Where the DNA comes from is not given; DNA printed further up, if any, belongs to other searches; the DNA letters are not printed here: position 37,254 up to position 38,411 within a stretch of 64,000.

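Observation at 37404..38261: Receiver domain fused directly to a NuoE/HydC-type [2Fe-2S] subunit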

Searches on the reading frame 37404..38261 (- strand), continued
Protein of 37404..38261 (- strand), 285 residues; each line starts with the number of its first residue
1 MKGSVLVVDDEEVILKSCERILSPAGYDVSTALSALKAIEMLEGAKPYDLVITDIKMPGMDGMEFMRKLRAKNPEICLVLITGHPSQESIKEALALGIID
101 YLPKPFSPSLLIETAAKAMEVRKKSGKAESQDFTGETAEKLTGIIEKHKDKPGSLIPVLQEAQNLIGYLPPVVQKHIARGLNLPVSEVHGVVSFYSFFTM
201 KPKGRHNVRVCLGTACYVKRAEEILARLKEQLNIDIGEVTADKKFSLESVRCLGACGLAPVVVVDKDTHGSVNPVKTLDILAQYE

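Call 22: list_cluster_members(proteins=[P0121, P0122, P0124, P0125, P0126, P0127, P0137, P0171, P0187, P0191])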
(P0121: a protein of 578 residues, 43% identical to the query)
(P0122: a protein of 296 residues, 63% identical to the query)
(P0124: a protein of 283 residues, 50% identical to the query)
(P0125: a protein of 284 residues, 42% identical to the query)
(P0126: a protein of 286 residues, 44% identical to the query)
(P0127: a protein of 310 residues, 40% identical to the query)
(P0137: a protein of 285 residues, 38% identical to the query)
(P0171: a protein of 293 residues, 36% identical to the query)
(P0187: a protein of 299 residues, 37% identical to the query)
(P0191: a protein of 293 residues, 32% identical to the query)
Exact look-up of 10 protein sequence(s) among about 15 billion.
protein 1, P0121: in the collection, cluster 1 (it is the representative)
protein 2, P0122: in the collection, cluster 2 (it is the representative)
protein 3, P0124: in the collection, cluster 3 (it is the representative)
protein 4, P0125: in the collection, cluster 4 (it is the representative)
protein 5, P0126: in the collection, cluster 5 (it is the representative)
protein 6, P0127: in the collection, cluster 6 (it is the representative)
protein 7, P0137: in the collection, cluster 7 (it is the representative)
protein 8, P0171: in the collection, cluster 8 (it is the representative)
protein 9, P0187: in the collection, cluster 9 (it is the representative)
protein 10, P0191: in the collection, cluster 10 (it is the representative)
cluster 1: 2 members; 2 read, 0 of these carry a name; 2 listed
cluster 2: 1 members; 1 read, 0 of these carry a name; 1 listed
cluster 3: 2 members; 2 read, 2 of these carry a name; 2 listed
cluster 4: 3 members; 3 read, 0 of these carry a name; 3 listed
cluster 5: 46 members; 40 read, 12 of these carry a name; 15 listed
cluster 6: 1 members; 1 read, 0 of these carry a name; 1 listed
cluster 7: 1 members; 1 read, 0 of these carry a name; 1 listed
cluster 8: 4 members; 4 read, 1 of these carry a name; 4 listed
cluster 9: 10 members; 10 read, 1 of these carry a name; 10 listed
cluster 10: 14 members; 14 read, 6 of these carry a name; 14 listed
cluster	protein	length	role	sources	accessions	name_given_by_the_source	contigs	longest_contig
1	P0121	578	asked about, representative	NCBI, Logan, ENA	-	-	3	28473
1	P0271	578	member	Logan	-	-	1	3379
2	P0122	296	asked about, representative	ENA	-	-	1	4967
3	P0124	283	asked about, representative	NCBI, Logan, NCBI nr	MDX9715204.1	MAG: NAD(P)H-dependent oxidoreductase subunit E [Dissulfurispiraceae bacterium] | NAD(P)H-dependent oxidoreductase subunit E [Dissulfurispiraceae bacterium]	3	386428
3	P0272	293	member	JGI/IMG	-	NADH:ubiquinone oxidoreductase subunit E/CheY-like chemotaxis protein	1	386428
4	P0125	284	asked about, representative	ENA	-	-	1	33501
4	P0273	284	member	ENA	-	-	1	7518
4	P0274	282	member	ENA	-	-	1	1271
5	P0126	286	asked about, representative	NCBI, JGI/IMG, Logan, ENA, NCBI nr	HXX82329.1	MAG TPA: NAD(P)H-dependent oxidoreductase subunit E [Thermodesulfovibrionales bacterium] | NAD(P)H-dependent oxidoreductase subunit E [Thermodesulfovibrionales bacterium]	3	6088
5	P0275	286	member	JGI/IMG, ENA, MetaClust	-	NADH-quinone oxidoreductase subunit E/NADP-reducing hydrogenase subunit HndA | \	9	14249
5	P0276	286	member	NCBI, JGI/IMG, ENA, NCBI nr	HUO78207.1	MAG TPA: NAD(P)H-dependent oxidoreductase subunit E [Thermodesulfovibrionales bacterium] | NAD(P)H-dependent oxidoreductase subunit E [Thermodesulfovibrionales bacterium]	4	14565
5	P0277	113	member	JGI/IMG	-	NADH:ubiquinone oxidoreductase subunit E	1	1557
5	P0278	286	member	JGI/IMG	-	NADH:ubiquinone oxidoreductase subunit E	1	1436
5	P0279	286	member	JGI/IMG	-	NADP-reducing hydrogenase subunit HndA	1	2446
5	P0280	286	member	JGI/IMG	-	NADH:ubiquinone oxidoreductase subunit E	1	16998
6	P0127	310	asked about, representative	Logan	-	-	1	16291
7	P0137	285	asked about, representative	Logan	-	-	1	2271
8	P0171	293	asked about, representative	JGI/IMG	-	-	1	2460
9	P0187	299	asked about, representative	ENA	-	-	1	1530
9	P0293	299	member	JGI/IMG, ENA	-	-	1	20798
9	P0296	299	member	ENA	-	-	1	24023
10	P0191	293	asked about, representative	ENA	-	-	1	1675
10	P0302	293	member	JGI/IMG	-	NADH:ubiquinone oxidoreductase subunit E/CheY-like chemotaxis protein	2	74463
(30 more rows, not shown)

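Call 28: find_encoding_contigs(protein=P0001, flank=10000, max_places=3)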
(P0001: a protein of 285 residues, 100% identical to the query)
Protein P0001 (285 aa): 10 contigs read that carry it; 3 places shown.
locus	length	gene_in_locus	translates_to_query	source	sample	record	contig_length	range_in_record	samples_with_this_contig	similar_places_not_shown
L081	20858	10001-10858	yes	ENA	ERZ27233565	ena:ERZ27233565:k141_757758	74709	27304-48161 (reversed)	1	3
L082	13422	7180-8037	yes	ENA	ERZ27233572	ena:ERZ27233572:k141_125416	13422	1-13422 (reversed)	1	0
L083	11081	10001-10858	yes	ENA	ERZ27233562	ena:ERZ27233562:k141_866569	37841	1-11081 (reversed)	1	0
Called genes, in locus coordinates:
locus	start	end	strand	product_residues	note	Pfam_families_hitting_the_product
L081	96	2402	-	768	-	PF01751:Toprim, PF01131:Topoisom_bac, PF06677:Auto_anti-p27 (faint), PF01396:Zn_ribbon_Top1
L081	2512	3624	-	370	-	PF14520:HHH_5 (weak), PF02481:DNA_processg_A, PF18306:LDcluster4 (weak), PF17782:WHD_DprA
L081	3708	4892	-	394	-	PF00764:Arginosuc_synth, PF20979:Arginosuc_syn_C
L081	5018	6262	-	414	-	PF04165:DUF401, PF03600:CitMHS (weak)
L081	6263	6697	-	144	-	-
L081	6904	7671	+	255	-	PF00072:Response_reg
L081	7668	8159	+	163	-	PF13581:HATPase_c_2, PF02518:HATPase_c (weak)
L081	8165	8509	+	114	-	PF07085:DRTGG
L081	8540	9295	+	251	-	PF02811:PHP (weak)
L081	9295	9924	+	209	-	PF02518:HATPase_c, PF13589:HATPase_c_3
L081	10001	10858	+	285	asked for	PF00072:Response_reg, PF01257:2Fe-2S_thioredx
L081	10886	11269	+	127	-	-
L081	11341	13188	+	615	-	PF01257:2Fe-2S_thioredx, PF01512:Complex1_51K, PF10589:NADH_4Fe-4S, PF00037:Fer4, PF12838:Fer4_7 (weak), PF13187:Fer4_9 (weak), PF13237:Fer4_10, PF00037:Fer4 (weak), +2 more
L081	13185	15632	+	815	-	PF00111:Fer2 (weak), PF13510:Fer2_4, PF10588:NADH-G_4Fe-4S_3, PF12838:Fer4_7, PF22117:Fer4_Nqo3, PF04879:Molybdop_Fe4S4, PF00384:Molybdopterin, PF01568:Molydop_binding, +2 more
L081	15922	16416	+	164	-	PF00694:Aconitase_C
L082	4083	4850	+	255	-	PF00072:Response_reg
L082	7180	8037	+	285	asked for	PF00072:Response_reg, PF01257:2Fe-2S_thioredx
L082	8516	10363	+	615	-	PF01257:2Fe-2S_thioredx, PF01512:Complex1_51K, PF10589:NADH_4Fe-4S, PF00037:Fer4, PF12838:Fer4_7 (weak), PF13187:Fer4_9 (weak), PF13237:Fer4_10, PF00037:Fer4 (weak), +2 more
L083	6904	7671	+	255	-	PF00072:Response_reg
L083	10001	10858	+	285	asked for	PF00072:Response_reg, PF01257:2Fe-2S_thioredx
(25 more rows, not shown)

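Call 29: find_encoding_contigs(protein=P0125, flank=10000, max_places=2)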
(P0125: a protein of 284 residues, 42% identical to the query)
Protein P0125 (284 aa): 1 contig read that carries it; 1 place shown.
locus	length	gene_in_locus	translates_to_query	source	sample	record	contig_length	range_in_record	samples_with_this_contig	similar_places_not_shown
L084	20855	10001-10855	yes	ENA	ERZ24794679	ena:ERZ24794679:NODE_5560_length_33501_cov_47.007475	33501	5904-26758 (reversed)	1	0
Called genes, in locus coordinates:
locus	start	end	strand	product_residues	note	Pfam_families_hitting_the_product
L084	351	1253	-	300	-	PF00756:Esterase, PF01738:DLH, PF02230:Abhydrolase_2, PF10503:Esterase_PHB, PF20434:BD-FAE (weak), PF00561:Abhydrolase_1 (faint), PF00326:Peptidase_S9 (weak)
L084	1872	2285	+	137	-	-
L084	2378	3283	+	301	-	PF00892:EamA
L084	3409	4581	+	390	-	-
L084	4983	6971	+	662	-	PF09308:LuxQ-periplasm (faint), PF17201:Cache_3-Cache_2, PF17202:sCache_3_3, PF17203:sCache_3_2 (weak), PF00672:HAMP, PF00512:HisKA, PF02518:HATPase_c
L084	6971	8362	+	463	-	PF00072:Response_reg, PF00158:Sigma54_activat, PF14532:Sigma54_activ_2, PF00004:AAA (weak), PF07728:AAA_5 (weak), PF25601:AAA_lid_14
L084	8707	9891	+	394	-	PF00072:Response_reg, PF06490:FleQ (faint), PF00072:Response_reg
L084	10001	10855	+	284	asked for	PF00072:Response_reg, PF01257:2Fe-2S_thioredx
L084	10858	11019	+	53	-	-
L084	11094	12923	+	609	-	PF01257:2Fe-2S_thioredx (weak), PF01512:Complex1_51K, PF10531:SLBB (faint), PF10589:NADH_4Fe-4S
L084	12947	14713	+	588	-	PF13510:Fer2_4, PF12838:Fer4_7, PF14697:Fer4_21 (weak), PF00037:Fer4 (weak), PF13237:Fer4_10, PF14697:Fer4_21, PF12838:Fer4_7, PF13187:Fer4_9, +6 more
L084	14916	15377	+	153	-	PF02082:Rrf2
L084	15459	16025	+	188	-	-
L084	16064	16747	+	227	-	PF13183:Fer4_8, PF13187:Fer4_9, PF13237:Fer4_10 (weak), PF12838:Fer4_7 (weak), PF13534:Fer4_17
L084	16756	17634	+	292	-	PF02754:CCG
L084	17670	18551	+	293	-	PF00890:FAD_binding_2, PF07992:Pyr_redox_2 (weak), PF12831:FAD_oxidored, PF13450:NAD_binding_8 (weak)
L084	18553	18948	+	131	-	PF07085:DRTGG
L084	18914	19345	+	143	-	PF13581:HATPase_c_2, PF02518:HATPase_c (weak)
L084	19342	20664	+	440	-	PF12797:Fer4_2 (faint), PF12837:Fer4_6 (faint), PF13237:Fer4_10, PF12838:Fer4_7 (weak), PF13187:Fer4_9 (weak), PF00037:Fer4 (weak), PF02906:Fe_hyd_lg_C, PF04060:FeS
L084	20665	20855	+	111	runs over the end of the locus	-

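Call 30: find_encoding_contigs(protein=P0124, flank=10000, max_places=1)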
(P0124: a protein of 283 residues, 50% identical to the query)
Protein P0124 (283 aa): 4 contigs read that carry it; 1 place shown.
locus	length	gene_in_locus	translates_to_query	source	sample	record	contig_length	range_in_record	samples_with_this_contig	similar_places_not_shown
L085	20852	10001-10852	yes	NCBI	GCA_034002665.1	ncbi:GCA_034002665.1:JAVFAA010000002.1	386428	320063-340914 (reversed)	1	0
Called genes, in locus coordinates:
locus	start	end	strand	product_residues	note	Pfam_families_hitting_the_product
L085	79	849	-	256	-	PF00535:Glycos_transf_2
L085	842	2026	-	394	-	PF04932:Wzy_C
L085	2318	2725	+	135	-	PF02675:AdoMet_dc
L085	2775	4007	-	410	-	PF00162:PGK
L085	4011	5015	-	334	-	PF00044:Gp_dh_N, PF02800:Gp_dh_C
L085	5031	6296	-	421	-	PF06245:DUF1015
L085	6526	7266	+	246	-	PF02811:PHP, PF13263:PHP_C (weak)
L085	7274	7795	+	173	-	PF02518:HATPase_c, PF13589:HATPase_c_3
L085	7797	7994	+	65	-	-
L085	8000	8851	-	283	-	PF03631:Virul_fac_BrkB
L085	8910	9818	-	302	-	PF00291:PALP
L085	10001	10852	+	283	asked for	PF00072:Response_reg (weak), PF01257:2Fe-2S_thioredx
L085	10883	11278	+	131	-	-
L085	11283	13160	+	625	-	PF01257:2Fe-2S_thioredx (weak), PF01512:Complex1_51K, PF10589:NADH_4Fe-4S, PF00037:Fer4, PF12837:Fer4_6 (weak), PF13237:Fer4_10, PF14697:Fer4_21, PF12838:Fer4_7, +2 more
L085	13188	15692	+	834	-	PF00111:Fer2 (weak), PF13510:Fer2_4, PF10588:NADH-G_4Fe-4S_3, PF12838:Fer4_7, PF22117:Fer4_Nqo3, PF04879:Molybdop_Fe4S4, PF00384:Molybdopterin, PF01568:Molydop_binding, +2 more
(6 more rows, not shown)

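Call 43: find_encoding_contigs(protein=P0028, flank=10000, max_places=1)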
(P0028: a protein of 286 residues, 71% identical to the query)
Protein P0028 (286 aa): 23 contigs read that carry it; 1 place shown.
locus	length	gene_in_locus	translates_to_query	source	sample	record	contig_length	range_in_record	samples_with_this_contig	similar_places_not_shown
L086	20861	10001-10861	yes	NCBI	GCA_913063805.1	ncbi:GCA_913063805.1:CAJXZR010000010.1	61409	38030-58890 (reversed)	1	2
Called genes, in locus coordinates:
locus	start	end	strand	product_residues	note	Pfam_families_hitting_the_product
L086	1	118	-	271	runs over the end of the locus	PF01578:Cytochrom_C_asm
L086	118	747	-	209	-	-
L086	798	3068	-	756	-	PF01751:Toprim, PF01131:Topoisom_bac, PF01396:Zn_ribbon_Top1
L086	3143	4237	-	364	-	PF14520:HHH_5, PF02481:DNA_processg_A, PF18306:LDcluster4 (weak), PF17782:WHD_DprA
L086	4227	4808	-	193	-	PF20979:Arginosuc_syn_C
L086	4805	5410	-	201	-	PF00764:Arginosuc_synth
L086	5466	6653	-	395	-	PF04165:DUF401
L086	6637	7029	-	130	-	-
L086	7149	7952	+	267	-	PF00072:Response_reg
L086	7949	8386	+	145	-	PF13581:HATPase_c_2, PF02518:HATPase_c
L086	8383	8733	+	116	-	PF07085:DRTGG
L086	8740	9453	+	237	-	PF02811:PHP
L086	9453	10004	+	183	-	PF02518:HATPase_c, PF13589:HATPase_c_3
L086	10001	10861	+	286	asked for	PF00072:Response_reg, PF01257:2Fe-2S_thioredx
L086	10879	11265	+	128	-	-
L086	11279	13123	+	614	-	PF01257:2Fe-2S_thioredx, PF01512:Complex1_51K, PF10589:NADH_4Fe-4S, PF12837:Fer4_6 (faint), PF00037:Fer4, PF12838:Fer4_7 (weak), PF13187:Fer4_9 (weak), PF13237:Fer4_10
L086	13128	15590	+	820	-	PF00111:Fer2 (weak), PF13510:Fer2_4, PF10588:NADH-G_4Fe-4S_3, PF12838:Fer4_7, PF22117:Fer4_Nqo3, PF04879:Molybdop_Fe4S4, PF00384:Molybdopterin, PF01568:Molydop_binding, +5 more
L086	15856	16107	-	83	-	PF13560:HTH_31, PF12844:HTH_19, PF13413:HTH_25, PF01381:HTH_3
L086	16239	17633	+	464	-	PF04002:RadC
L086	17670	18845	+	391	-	PF00109:ketoacyl-synt, PF02801:Ketoacyl-synt_C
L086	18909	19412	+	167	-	PF01161:PBP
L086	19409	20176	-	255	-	PF09818:ABC_ATPase (faint), PF00005:ABC_tran, PF02463:SMC_N (faint), PF13401:AAA_22 (faint), PF13304:AAA_21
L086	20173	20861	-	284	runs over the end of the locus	PF00528:BPD_transp_1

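Call 44: find_encoding_contigs(protein=P0111, flank=10000, max_places=1)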
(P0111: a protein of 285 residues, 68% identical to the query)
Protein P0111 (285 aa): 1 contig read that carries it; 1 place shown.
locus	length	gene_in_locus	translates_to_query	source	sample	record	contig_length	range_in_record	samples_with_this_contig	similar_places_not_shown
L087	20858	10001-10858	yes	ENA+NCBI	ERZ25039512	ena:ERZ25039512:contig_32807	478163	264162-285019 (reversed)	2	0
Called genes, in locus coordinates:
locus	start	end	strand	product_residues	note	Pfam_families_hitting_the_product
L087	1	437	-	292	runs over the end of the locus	PF13439:Glyco_transf_4, PF00534:Glycos_transf_1, PF13692:Glyco_trans_1_4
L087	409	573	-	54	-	-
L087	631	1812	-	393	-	PF01075:Glyco_transf_9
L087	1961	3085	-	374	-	PF13439:Glyco_transf_4, PF13524:Glyco_trans_1_2 (faint), PF20706:GT4-conflict (weak), PF00534:Glycos_transf_1, PF13692:Glyco_trans_1_4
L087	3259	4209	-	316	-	PF01075:Glyco_transf_9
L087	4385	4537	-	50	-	-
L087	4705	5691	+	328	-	PF03721:UDPG_MGDP_dh_N, PF00984:UDPG_MGDP_dh, PF03720:UDPG_MGDP_dh_C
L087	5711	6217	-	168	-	PF06463:Mob_synth_C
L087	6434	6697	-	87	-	PF04055:Radical_SAM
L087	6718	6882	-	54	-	PF13174:TPR_6 (weak)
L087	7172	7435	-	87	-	PF16331:TolA_bind_tri (faint)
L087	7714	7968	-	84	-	PF00691:OmpA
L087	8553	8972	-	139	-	-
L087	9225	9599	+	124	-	PF00072:Response_reg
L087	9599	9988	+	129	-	PF01597:GCV_H (weak)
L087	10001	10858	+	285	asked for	PF00072:Response_reg, PF01257:2Fe-2S_thioredx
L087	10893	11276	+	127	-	-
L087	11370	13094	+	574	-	PF01257:2Fe-2S_thioredx (weak), PF01512:Complex1_51K, PF10589:NADH_4Fe-4S, PF00037:Fer4 (weak)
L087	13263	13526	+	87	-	PF13510:Fer2_4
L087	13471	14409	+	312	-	PF10588:NADH-G_4Fe-4S_3, PF12837:Fer4_6 (weak), PF13237:Fer4_10 (weak), PF22117:Fer4_Nqo3, PF12838:Fer4_7, PF14697:Fer4_21 (weak), PF04879:Molybdop_Fe4S4, PF00384:Molybdopterin, +1 more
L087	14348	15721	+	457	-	PF00384:Molybdopterin, PF01568:Molydop_binding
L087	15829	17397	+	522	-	PF00989:PAS, PF08448:PAS_4, PF13426:PAS_9, PF01590:GAF, PF13185:GAF_2, PF13492:GAF_3, PF01590:GAF, PF13185:GAF_2, +3 more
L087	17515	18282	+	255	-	PF02634:FdhD-NarQ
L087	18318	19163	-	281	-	PF01875:Memo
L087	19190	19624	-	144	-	-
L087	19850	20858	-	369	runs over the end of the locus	PF00437:T2SSE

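Call 45: predict_structure(alignment_id=A3)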
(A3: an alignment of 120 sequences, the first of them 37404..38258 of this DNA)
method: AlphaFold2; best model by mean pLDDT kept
length: 284 residues; sequences in the alignment: 120
mean_pLDDT: 81.2   pTM: 0.48
mean pLDDT of the five models: 81.2, 79.5, 78.9, 78.5, 77.0
residues with pLDDT >= 90: 57; 70-90: 187; 50-70: 33; < 50: 7
segments of 3 or more residues with pLDDT < 50: 125-131
pLDDT, mean of each block of 10 residues (from residue 1): 89 92 93 90 84 85 84 85 62 73 86 85 51 69 90 90 80 84 86 73 80 74 90 81 81 66 84 84 84
secondary structure, 60 per line:
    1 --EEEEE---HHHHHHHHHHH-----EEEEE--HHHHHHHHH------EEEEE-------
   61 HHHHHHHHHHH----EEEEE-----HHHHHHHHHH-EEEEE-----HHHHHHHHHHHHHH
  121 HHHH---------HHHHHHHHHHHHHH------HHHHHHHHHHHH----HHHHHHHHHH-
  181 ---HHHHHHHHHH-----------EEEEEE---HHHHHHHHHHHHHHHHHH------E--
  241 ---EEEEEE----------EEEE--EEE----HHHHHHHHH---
elements in order: E3-7 H11-21 E27-31 H34-42 E49-53 H61-71 E76-80 H86-95 E97-101 H107-124 H134-147 H154-165 H170-179 H184-193 E205-210 H214-231 E244-249 E260-263 E266-268 H273-281
